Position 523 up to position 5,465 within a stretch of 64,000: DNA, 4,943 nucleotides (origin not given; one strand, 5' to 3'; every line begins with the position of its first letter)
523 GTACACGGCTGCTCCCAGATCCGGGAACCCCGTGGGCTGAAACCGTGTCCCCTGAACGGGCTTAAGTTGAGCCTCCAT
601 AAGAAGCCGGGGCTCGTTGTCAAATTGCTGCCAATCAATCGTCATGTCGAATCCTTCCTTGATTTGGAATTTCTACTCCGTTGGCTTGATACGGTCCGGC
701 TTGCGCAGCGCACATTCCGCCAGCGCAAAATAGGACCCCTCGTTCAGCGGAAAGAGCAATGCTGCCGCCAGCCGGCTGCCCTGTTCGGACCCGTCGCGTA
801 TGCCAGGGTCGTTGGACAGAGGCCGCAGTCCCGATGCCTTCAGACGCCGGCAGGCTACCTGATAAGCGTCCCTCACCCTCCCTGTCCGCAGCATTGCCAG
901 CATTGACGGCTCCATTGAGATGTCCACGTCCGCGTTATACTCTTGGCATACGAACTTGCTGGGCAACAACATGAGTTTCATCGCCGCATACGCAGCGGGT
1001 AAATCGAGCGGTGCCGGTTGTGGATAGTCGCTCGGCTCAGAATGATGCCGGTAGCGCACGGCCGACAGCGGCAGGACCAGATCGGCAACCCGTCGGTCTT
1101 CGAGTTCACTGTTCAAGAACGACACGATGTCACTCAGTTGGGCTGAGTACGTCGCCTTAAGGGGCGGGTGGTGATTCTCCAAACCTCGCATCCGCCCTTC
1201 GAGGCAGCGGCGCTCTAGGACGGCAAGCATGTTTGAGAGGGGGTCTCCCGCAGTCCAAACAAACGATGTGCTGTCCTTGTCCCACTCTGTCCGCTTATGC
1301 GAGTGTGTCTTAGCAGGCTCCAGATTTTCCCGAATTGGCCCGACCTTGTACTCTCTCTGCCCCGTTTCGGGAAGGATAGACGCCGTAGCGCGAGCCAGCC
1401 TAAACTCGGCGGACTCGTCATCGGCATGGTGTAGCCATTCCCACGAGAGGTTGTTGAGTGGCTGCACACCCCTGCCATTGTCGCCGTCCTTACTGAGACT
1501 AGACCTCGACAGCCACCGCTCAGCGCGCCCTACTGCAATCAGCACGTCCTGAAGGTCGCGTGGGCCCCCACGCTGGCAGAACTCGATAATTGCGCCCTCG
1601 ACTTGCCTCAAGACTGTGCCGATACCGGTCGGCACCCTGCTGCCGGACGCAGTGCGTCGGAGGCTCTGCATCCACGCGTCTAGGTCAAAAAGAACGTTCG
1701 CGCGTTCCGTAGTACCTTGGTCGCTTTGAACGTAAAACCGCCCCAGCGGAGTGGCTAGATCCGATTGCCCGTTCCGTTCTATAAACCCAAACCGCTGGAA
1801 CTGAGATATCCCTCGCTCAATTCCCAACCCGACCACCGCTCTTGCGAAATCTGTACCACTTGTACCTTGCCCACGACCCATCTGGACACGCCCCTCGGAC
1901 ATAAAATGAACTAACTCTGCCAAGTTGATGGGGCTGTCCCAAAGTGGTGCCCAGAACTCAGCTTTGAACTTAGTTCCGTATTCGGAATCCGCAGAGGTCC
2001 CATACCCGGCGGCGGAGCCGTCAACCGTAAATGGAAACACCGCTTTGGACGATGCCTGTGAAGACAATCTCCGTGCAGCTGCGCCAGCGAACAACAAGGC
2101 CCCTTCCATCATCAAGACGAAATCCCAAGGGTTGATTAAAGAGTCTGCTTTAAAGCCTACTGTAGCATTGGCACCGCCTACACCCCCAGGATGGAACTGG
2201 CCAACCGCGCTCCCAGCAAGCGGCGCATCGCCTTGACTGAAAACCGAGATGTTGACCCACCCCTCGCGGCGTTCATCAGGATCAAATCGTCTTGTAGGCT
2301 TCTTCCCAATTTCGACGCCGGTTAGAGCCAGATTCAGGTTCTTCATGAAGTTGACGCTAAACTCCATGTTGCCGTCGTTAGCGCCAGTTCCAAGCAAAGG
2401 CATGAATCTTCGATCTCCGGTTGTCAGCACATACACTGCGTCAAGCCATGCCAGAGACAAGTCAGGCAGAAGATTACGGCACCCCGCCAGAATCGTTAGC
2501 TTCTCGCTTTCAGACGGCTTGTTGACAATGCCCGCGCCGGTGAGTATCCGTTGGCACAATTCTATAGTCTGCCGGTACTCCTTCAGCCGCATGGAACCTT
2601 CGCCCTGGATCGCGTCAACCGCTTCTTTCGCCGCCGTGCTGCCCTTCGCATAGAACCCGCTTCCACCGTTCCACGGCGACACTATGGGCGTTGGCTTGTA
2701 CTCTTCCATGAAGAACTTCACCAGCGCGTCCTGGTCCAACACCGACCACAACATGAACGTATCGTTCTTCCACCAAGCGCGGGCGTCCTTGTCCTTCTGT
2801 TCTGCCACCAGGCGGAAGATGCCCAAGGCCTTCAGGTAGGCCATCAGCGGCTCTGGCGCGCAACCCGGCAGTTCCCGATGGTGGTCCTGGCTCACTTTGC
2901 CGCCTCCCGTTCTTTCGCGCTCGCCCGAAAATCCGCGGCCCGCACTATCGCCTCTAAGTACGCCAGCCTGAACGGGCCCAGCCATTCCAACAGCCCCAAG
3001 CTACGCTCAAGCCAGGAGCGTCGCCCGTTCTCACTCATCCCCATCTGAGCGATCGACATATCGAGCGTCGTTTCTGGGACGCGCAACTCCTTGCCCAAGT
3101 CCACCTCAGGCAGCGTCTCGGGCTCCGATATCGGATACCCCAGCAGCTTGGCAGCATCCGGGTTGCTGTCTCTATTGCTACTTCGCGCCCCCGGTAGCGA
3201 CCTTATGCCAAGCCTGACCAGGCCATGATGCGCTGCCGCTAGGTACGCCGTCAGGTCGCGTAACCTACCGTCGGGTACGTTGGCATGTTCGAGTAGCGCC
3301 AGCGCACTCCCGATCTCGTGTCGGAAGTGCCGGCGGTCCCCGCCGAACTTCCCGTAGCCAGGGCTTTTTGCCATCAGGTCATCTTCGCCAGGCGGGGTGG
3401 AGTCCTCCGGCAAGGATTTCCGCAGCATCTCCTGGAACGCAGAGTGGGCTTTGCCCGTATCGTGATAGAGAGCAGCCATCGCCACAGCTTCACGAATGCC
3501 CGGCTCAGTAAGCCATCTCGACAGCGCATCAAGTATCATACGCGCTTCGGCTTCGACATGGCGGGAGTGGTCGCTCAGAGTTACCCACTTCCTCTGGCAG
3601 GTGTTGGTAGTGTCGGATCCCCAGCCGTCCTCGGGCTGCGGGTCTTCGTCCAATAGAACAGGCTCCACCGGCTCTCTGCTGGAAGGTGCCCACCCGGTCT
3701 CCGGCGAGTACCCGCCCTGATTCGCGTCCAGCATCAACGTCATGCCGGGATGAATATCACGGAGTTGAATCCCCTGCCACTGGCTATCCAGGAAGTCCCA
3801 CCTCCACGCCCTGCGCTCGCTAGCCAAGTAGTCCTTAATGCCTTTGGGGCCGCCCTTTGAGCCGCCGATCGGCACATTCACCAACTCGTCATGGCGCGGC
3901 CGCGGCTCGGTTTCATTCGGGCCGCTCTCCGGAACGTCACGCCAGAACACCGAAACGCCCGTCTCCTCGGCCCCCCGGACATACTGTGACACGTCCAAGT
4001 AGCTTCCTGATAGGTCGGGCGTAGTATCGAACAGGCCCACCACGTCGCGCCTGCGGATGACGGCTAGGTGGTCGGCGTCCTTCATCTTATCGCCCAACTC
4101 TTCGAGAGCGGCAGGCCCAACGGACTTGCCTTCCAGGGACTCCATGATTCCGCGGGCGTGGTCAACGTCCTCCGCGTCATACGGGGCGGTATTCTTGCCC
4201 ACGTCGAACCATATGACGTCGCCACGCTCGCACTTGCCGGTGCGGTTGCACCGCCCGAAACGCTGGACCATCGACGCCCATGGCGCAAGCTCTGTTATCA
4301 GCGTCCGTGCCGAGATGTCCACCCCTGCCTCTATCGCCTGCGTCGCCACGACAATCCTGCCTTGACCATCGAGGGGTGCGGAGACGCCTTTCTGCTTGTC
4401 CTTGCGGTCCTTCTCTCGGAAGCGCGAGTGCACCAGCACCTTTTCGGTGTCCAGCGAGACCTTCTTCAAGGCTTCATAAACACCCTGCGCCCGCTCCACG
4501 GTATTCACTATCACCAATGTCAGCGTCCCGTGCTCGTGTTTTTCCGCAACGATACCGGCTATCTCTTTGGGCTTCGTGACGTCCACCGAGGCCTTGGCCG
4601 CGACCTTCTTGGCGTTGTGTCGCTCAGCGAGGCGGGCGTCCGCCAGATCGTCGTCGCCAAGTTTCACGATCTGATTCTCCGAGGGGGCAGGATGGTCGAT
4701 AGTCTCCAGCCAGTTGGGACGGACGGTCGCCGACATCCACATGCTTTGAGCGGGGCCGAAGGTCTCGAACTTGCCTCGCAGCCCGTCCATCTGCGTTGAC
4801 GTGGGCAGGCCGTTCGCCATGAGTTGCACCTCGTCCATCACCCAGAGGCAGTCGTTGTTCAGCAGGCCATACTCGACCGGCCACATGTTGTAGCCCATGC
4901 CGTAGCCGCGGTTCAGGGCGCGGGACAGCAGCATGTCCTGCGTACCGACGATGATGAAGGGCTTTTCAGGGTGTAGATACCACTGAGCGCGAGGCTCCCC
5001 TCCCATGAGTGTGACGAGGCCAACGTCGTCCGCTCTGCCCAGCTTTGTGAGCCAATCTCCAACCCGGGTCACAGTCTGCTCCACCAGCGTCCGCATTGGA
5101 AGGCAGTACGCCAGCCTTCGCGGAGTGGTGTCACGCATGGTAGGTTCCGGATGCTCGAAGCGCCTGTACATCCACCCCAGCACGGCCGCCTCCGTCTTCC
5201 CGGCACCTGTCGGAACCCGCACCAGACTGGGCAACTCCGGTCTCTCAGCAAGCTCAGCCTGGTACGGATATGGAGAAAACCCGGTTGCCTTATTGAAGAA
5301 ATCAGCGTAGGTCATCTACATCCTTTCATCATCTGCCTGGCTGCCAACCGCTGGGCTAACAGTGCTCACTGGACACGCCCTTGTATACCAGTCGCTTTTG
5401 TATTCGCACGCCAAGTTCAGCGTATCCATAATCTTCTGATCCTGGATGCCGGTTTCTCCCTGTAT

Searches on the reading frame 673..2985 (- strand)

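Call 5: search_protein_families(library=pfam, proteins=[window:673-2985:-], max_evalue=0.01)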
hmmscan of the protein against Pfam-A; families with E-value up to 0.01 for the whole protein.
window:673-2985:- (770 aa): 0 families

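Call 6: search_protein_families(library=ncbifam, proteins=[window:673-2985:-], max_evalue=0.01)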
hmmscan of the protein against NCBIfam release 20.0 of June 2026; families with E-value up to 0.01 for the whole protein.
window:673-2985:- (770 aa): 2 families
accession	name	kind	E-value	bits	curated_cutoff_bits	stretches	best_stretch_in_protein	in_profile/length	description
TIGR04113.1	cas_csx17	equivalog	8.9e-197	656.1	150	1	38-757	2-712/718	type I-G CRISPR-associated protein Cas8g1/Csx17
NF049934.1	adjac_Cas3_IG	equivalog_domain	0.0041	16.8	65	0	39-109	1-75/299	type I-G CRISPR-associated protein, Cas3-extension family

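Call 7: search_protein_families(library=padloc, proteins=[window:673-2985:-], max_evalue=0.01)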
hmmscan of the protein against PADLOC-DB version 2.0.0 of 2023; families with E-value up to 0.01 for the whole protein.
window:673-2985:- (770 aa): 2 families
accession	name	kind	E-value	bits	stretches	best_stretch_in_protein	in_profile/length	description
PDLC01026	Cas8g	-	2.4e-197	656.1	1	38-757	2-712/718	"CRISPR-associated protein Csx17, subtype Dpsyc"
PDLC01377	Cas8g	-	6.9e-188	624.2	1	51-722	1-613/613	CAS-I-U; effector_LS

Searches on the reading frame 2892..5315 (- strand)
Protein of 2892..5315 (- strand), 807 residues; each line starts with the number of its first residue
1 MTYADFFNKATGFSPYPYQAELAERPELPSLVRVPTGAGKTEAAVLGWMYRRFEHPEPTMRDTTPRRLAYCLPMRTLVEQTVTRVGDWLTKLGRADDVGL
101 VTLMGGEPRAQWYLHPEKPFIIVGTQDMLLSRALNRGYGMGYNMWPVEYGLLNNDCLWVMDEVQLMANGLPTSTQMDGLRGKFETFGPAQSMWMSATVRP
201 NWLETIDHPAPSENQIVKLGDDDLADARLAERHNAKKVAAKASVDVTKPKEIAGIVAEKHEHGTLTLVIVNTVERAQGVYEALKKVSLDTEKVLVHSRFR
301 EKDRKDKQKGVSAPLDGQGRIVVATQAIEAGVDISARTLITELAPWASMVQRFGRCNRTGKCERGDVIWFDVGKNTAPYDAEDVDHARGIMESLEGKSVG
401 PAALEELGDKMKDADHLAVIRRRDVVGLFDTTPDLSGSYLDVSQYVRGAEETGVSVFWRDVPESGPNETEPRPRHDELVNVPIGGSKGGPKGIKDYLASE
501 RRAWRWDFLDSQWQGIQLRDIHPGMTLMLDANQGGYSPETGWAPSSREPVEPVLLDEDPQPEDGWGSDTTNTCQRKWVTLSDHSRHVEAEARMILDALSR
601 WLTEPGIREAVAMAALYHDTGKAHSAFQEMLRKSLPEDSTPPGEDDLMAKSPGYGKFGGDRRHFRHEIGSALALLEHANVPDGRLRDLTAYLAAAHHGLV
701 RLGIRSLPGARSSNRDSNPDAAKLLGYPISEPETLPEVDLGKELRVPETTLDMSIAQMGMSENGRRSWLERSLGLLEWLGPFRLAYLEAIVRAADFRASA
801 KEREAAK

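Call 5: search_protein_families(library=pfam, proteins=[window:2892-5315:-], max_evalue=0.01)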
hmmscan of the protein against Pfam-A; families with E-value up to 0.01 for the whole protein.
window:2892-5315:- (807 aa): 5 families
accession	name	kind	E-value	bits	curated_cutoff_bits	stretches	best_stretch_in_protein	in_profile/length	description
PF22590.2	Cas3-like_C_2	-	1.7e-27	96.2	27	1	263-359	2-104/106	CRISPR-associated nuclease/helicase Cas3, C-terminal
PF00270.35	DEAD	-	3.8e-15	56.4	26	1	31-201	18-162/167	DEAD/DEAH box helicase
PF00271.37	Helicase_C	-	2.5e-09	37.8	23.5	1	252-360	6-110/110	Helicase conserved C-terminal domain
PF18019.7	Cas3_HD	-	6.3e-08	33.3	23.1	1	574-699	10-131/207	Cas3, HD domain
PF01966.28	HD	-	0.0028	18.4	22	1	582-627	3-45/116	HD domain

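Call 6: search_protein_families(library=ncbifam, proteins=[window:2892-5315:-], max_evalue=0.01)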
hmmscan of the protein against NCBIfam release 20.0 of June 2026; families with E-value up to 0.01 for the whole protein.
window:2892-5315:- (807 aa): 15 families
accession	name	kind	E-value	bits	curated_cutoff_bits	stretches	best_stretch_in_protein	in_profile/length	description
TIGR02621.3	cas3_GSU0051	exception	9.3e-237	788.9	400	2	3-558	2-593/854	type I-G CRISPR-associated helicase/endonuclease Cas3g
TIGR01587.1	cas3_core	equivalog_domain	7.6e-39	133.8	102.45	1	189-386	156-350/358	CRISPR-associated helicase Cas3'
NF007248.0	PRK09694.1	equivalog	6.3e-19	67.5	569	1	256-366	553-669/878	CRISPR-associated helicase/endonuclease Cas3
TIGR01596.1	cas3_HD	equivalog_domain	1e-15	58.2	43.45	1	580-722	1-122/178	CRISPR-associated endonuclease Cas3''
TIGR04121.1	DEXH_lig_assoc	equivalog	9.5e-13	46.7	850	2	256-358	241-345/804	ligase-associated DNA damage response DEXH box helicase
NF010337.0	PRK13766.1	equivalog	2.8e-05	22.4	610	1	226-368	324-474/781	Hef nuclease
TIGR03158.1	cas3_cyano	exception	3.1e-05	23.3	69.1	1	263-356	272-356/357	type I-D CRISPR-associated helicase Cas3'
TIGR00643.1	recG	equivalog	4e-05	22.5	659.4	1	229-339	428-529/629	ATP-dependent DNA helicase RecG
TIGR00580.2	mfd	equivalog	0.00074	18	800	1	236-345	615-722/907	transcription-repair coupling factor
NF008164.0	PRK10917.1-2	equivalog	0.0029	15.9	785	1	229-344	452-572/704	ATP-dependent DNA helicase RecG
NF010338.0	PRK13767.1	equivalog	0.0029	15.9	849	0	255-371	277-398/877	ATP-dependent helicase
NF008168.0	PRK10917.2-2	equivalog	0.0038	15.5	718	1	273-341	594-661/795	ATP-dependent DNA helicase RecG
NF008166.0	PRK10917.1-4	equivalog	0.0051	14.9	864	1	274-340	514-577/705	ATP-dependent DNA helicase RecG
NF007284.0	PRK09751.1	equivalog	0.0062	13.8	1496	0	296-357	353-417/1538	ATP-dependent helicase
NF008165.0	PRK10917.1-3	equivalog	0.0087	14.6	711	0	273-339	492-556/692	ATP-dependent DNA helicase RecG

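Call 7: search_protein_families(library=padloc, proteins=[window:2892-5315:-], max_evalue=0.01)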
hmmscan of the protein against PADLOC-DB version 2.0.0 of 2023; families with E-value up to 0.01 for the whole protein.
window:2892-5315:- (807 aa): 46 families (the best 25 are shown)
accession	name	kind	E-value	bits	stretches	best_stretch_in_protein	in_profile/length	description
PDLC01770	Cas3g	-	2.3e-263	874.1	1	1-805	1-732/733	-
PDLC01769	Cas3g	-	1.9e-109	365.5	2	2-553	7-569/836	-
PDLC00939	Cas3g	-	6.3e-66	221.1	3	3-411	4-448/864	"CRISPR-associated helicase Cas3, subtype Dpsyc"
PDLC01309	Cas3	-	4.2e-60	201.8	2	3-380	3-346/710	CAS-I-U; effector_G3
PDLC01761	Cas3b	-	1e-51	174.5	3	190-409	386-587/705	-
PDLC01710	Cas3a1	-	8e-46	154.8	2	237-375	417-561/745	Cas3_1_CAS-I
PDLC01762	Cas3b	-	6.7e-42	141.9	3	182-384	384-561/692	-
PDLC01767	Cas3e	-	8.6e-42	141.5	3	238-361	402-521/680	-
PDLC00938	Cas3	-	2e-39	133.8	2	189-386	156-350/358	CRISPR-associated helicase Cas3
PDLC02080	Cas3b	-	7.5e-39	131.7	2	186-399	411-612/709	-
PDLC01252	Cas3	-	2.4e-38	130.4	1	190-389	145-319/324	CAS-I; effector_G3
PDLC01757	Cas3b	-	1.7e-36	124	2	191-365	349-499/676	-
PDLC01759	Cas3b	-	2.5e-33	113.8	2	190-393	387-572/711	-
PDLC01765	Cas3c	-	4.4e-33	113.1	2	159-392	297-493/612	-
PDLC02079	Cas3b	-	7.4e-32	108.3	2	231-382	406-555/691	-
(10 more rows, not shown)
